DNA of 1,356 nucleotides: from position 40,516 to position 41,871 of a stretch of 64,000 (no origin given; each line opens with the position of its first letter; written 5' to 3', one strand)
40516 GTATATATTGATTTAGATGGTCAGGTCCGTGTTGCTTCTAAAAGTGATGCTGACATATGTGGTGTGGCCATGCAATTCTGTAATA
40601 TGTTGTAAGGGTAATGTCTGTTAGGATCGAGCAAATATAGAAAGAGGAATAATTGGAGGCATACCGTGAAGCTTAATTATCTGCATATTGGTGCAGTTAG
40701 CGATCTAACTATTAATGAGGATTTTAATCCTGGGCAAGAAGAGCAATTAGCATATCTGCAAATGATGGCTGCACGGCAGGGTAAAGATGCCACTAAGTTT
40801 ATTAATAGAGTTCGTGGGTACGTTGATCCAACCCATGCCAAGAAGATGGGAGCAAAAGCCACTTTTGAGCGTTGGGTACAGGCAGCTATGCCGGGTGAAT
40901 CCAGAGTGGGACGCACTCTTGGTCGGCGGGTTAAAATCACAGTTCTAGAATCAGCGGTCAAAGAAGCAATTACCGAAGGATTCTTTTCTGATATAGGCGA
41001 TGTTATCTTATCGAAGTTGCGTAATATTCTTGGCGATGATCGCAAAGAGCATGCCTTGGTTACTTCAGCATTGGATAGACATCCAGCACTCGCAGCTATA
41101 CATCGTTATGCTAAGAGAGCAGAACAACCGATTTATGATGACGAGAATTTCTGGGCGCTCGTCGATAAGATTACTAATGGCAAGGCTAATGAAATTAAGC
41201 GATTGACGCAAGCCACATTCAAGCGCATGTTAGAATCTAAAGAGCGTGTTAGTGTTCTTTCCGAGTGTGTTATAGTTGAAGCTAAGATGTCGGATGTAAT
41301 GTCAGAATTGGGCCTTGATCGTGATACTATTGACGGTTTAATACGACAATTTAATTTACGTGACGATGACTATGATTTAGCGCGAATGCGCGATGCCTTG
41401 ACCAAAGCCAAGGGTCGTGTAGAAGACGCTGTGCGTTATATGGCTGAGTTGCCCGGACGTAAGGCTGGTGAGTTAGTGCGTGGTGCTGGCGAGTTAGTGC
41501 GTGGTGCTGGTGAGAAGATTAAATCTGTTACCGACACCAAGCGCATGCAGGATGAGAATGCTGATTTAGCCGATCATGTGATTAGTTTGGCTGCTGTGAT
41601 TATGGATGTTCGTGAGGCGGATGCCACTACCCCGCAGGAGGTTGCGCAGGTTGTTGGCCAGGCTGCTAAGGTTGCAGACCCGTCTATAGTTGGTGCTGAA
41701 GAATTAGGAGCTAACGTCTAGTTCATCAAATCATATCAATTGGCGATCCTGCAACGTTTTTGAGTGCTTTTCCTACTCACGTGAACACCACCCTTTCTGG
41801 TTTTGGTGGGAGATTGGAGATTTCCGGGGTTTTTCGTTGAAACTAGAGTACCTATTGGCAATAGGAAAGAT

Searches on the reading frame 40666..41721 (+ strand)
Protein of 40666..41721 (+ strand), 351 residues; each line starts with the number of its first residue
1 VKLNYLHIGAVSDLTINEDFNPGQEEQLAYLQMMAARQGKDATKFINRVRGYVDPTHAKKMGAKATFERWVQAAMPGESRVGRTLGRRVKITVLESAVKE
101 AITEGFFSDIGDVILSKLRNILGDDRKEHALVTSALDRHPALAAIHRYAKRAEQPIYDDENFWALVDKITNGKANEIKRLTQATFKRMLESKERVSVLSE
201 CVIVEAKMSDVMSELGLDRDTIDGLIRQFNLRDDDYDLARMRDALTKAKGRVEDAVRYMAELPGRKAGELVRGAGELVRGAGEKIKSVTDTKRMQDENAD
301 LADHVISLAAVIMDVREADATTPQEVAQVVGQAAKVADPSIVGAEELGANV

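Call 87: find_related_loci(query=window:40666-41721:+, collection=viral_contigs, flank=10000)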
Query window:40666-41721:+ (351 aa) in viral_contigs; peptide patterns used: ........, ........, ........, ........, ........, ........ (x = any residue, [..] = any of these).
5 stretches matched a pattern, but none encodes a relative of the query by tblastn (E <= 1e-3).

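Call 94: search_protein_families(library=phrogs, proteins=[window:40666-41721:+], max_evalue=0.00001)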
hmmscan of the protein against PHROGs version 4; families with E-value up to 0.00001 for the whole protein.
window:40666-41721:+ (351 aa): 0 families
